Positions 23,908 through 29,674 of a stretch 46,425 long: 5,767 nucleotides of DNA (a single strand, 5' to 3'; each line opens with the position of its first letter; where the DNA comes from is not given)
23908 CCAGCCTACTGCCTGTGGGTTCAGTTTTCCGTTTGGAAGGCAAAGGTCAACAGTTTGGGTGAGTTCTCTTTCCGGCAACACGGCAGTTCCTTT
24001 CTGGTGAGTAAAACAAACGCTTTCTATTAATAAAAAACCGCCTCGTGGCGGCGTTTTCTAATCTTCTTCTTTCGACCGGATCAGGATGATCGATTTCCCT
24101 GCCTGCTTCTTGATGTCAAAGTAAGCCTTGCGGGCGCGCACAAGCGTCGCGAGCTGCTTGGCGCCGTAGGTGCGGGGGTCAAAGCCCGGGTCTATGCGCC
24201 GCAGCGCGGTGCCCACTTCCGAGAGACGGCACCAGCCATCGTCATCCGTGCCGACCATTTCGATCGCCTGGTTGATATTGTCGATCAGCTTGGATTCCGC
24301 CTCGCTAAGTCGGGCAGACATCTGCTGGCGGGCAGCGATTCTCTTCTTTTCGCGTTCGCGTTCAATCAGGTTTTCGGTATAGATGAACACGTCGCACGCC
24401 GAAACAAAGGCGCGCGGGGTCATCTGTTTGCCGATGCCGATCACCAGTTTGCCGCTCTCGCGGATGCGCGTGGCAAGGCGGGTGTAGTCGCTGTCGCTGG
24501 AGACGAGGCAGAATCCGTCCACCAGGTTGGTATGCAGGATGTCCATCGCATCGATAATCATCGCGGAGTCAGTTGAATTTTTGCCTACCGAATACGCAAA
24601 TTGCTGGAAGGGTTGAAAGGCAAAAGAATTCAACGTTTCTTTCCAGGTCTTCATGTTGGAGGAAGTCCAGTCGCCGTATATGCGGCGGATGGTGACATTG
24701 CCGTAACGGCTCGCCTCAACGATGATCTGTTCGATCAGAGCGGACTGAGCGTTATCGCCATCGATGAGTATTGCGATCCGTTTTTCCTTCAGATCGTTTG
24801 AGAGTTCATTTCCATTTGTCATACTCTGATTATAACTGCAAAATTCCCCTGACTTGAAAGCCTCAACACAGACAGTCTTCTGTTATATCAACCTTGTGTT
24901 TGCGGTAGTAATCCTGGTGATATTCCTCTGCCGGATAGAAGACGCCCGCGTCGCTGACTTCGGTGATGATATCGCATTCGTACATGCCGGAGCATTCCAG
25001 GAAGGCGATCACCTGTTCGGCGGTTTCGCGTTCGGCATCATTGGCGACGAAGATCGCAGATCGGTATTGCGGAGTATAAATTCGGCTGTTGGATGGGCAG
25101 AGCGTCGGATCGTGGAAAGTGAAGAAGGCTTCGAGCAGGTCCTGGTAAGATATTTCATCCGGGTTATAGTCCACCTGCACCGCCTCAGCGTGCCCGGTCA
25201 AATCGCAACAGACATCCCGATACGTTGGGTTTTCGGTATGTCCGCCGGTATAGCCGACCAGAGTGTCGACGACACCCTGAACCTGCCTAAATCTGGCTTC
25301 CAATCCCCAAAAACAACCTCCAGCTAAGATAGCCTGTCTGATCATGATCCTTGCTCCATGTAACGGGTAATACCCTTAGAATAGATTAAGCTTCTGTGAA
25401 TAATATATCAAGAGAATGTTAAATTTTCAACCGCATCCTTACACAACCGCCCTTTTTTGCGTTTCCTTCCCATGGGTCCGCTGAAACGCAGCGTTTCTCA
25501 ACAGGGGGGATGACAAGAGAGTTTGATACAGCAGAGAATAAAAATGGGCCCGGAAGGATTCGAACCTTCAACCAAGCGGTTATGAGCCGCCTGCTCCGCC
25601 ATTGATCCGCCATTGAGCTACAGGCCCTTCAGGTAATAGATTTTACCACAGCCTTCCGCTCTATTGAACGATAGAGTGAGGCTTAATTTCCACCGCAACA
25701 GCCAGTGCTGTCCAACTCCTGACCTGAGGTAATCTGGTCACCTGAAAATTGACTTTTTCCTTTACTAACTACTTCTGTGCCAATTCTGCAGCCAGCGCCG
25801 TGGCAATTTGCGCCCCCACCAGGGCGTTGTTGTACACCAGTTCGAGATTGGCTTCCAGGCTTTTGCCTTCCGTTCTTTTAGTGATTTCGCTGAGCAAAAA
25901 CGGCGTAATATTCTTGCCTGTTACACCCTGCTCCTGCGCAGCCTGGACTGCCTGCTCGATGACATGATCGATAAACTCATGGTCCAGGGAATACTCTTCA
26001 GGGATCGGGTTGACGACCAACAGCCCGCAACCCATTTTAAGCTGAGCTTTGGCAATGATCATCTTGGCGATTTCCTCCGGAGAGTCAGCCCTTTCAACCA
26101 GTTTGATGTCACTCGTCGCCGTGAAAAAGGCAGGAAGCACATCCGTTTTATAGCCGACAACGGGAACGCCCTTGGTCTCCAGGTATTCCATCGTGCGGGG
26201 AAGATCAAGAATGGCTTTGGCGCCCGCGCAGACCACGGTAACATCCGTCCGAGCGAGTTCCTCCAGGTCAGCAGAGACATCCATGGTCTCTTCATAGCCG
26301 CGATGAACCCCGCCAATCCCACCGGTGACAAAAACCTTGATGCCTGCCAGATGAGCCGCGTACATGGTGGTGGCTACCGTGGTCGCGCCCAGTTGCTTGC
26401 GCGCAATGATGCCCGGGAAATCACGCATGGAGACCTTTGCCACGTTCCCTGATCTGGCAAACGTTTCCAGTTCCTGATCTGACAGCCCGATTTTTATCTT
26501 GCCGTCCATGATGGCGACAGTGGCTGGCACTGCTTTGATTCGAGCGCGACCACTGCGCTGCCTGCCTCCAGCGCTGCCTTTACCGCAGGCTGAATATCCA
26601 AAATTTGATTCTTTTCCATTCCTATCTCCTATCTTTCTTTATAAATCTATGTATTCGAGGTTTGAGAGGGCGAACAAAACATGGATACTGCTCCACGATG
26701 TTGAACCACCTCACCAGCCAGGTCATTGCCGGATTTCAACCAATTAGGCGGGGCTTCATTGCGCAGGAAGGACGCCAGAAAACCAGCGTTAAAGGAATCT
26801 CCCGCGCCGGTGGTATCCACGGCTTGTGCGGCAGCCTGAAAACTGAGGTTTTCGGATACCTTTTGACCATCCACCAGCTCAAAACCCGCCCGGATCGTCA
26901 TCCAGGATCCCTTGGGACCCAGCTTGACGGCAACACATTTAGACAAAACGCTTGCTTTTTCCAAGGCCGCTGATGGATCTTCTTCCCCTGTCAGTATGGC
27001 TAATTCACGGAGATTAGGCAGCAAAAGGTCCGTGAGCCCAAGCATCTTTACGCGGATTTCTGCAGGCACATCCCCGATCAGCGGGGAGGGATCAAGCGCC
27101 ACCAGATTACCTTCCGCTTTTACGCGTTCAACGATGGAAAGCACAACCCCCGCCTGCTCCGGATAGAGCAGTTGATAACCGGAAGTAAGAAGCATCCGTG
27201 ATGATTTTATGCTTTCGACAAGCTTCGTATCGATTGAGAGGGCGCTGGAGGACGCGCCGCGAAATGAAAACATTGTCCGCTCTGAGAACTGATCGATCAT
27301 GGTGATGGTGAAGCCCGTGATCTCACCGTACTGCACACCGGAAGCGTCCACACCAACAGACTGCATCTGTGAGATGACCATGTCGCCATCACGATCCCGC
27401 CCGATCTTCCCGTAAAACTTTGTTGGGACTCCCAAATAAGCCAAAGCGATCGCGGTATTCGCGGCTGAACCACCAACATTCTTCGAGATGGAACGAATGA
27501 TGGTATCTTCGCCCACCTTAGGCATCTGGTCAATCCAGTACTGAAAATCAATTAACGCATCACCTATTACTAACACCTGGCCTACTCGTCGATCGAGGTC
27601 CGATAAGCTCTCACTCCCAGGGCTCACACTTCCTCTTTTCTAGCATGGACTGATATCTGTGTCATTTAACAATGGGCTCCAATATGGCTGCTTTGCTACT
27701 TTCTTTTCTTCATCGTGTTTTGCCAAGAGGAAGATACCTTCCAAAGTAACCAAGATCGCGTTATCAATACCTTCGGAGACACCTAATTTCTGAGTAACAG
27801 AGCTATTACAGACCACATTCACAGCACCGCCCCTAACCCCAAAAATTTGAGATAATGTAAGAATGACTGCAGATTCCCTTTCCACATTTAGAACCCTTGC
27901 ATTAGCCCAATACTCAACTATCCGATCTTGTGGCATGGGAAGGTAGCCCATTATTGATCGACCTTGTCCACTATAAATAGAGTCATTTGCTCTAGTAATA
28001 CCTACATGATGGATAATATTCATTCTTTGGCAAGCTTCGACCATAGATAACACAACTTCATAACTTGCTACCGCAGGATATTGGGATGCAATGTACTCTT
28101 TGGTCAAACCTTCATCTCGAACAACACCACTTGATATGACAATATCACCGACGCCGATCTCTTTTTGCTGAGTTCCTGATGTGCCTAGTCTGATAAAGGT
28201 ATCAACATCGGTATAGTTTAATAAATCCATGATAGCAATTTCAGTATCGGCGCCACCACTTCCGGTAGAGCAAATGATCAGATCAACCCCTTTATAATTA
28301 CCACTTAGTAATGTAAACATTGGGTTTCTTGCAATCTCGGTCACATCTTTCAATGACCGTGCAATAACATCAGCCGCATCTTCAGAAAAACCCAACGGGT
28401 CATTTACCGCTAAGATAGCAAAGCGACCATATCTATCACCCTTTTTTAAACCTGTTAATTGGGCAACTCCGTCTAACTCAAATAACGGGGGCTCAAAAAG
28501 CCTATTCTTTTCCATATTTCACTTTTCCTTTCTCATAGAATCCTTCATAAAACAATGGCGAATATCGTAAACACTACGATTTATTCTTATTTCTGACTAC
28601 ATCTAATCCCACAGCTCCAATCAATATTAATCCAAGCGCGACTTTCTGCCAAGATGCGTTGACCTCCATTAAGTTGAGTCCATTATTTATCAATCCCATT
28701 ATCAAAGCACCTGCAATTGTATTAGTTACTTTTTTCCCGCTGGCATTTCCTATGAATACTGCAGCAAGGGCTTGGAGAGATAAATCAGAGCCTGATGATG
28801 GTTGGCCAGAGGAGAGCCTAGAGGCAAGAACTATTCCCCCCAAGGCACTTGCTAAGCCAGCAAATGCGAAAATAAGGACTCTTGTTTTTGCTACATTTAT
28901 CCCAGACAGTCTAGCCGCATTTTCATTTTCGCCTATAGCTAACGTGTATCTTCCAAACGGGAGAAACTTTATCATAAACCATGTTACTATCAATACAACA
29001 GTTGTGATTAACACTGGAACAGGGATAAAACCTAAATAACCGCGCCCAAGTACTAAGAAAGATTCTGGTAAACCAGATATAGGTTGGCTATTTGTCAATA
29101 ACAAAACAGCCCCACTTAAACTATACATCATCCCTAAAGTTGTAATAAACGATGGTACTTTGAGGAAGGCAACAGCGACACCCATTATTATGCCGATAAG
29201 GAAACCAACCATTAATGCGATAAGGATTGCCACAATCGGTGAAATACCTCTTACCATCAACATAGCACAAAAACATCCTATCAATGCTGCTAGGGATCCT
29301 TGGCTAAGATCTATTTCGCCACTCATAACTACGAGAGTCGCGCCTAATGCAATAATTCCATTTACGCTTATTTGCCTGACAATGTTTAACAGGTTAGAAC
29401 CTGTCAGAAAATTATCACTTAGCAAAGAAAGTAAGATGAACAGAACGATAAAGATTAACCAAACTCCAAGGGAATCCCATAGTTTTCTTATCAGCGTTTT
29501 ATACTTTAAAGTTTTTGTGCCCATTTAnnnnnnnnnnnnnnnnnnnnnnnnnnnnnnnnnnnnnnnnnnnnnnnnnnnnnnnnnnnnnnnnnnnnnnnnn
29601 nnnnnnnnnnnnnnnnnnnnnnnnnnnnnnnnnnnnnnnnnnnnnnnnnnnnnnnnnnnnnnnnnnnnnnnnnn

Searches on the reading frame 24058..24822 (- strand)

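Call 70: search_protein_families(library=pfam, proteins=[window:24058-24822:-], max_evalue=0.0001)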
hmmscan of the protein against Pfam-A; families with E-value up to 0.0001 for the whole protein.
window:24058-24822:- (254 aa): 2 families
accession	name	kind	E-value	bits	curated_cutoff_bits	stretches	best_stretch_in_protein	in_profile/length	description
PF01936.24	NYN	-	5.5e-37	127.9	24.2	1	15-149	1-144/145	NYN domain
PF12872.13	OST-HTH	-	1e-11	44.9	23.8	1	178-246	8-70/71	OST-HTH/LOTUS domain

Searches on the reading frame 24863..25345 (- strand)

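Call 70: search_protein_families(library=pfam, proteins=[window:24863-25345:-], max_evalue=0.0001)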
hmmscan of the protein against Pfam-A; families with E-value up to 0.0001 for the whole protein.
window:24863-25345:- (160 aa): 1 family
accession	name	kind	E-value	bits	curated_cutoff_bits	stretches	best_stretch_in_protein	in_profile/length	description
PF01625.27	PMSR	-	2.1e-55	187.6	23.7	1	4-152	1-149/153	Peptide methionine sulfoxide reductase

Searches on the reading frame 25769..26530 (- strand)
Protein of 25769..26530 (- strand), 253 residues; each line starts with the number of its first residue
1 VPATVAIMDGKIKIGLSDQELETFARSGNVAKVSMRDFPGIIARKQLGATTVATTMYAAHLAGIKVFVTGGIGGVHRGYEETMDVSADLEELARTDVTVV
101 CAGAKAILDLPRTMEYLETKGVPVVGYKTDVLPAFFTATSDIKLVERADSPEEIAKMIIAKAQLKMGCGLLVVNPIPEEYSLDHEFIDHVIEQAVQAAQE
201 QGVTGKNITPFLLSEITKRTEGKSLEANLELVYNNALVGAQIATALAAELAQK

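Call 69: search_protein_families(library=pfam, proteins=[window:25769-26530:-], max_evalue=0.0001)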
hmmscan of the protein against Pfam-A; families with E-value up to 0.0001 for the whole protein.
window:25769-26530:- (253 aa): 1 family
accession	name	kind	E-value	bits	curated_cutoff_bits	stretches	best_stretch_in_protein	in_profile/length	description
PF04227.17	Indigoidine_A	-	1.7e-106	356.2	25.2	1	1-244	46-290/291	Indigoidine synthase A like protein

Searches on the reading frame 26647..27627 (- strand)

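Call 69: search_protein_families(library=pfam, proteins=[window:26647-27627:-], max_evalue=0.0001)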
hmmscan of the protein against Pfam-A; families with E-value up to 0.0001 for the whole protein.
window:26647-27627:- (326 aa): 1 family
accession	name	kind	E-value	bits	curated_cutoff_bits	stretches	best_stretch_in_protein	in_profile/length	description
PF00294.29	PfkB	-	9.2e-44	150.4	25.8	1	17-315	3-297/302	pfkB family carbohydrate kinase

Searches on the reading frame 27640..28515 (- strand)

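Call 69: search_protein_families(library=pfam, proteins=[window:27640-28515:-], max_evalue=0.0001)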
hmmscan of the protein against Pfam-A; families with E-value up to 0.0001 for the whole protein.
window:27640-28515:- (291 aa): 1 family
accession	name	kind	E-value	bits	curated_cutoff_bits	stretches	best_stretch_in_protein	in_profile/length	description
PF01048.26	PNP_UDP_1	-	1.3e-24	87.4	25.1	1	42-238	7-199/233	Phosphorylase superfamily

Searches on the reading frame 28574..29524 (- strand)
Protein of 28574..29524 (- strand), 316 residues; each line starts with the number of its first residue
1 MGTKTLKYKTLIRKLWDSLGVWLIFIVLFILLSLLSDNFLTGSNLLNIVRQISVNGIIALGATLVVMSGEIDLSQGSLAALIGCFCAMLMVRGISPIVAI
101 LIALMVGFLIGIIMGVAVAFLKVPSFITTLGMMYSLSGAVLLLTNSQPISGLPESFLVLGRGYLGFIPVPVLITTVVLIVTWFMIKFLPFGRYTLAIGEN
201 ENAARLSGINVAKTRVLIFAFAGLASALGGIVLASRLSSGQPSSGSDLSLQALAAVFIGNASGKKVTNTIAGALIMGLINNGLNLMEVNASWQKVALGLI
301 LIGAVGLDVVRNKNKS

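Call 69: search_protein_families(library=pfam, proteins=[window:28574-29524:-], max_evalue=0.0001)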
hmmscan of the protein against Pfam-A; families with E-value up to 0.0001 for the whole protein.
window:28574-29524:- (316 aa): 1 family
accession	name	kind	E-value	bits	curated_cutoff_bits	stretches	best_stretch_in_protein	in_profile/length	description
PF02653.21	BPD_transp_2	-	2.6e-37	128.8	26.8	1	44-304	1-268/269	Branched-chain amino acid transport system / permease component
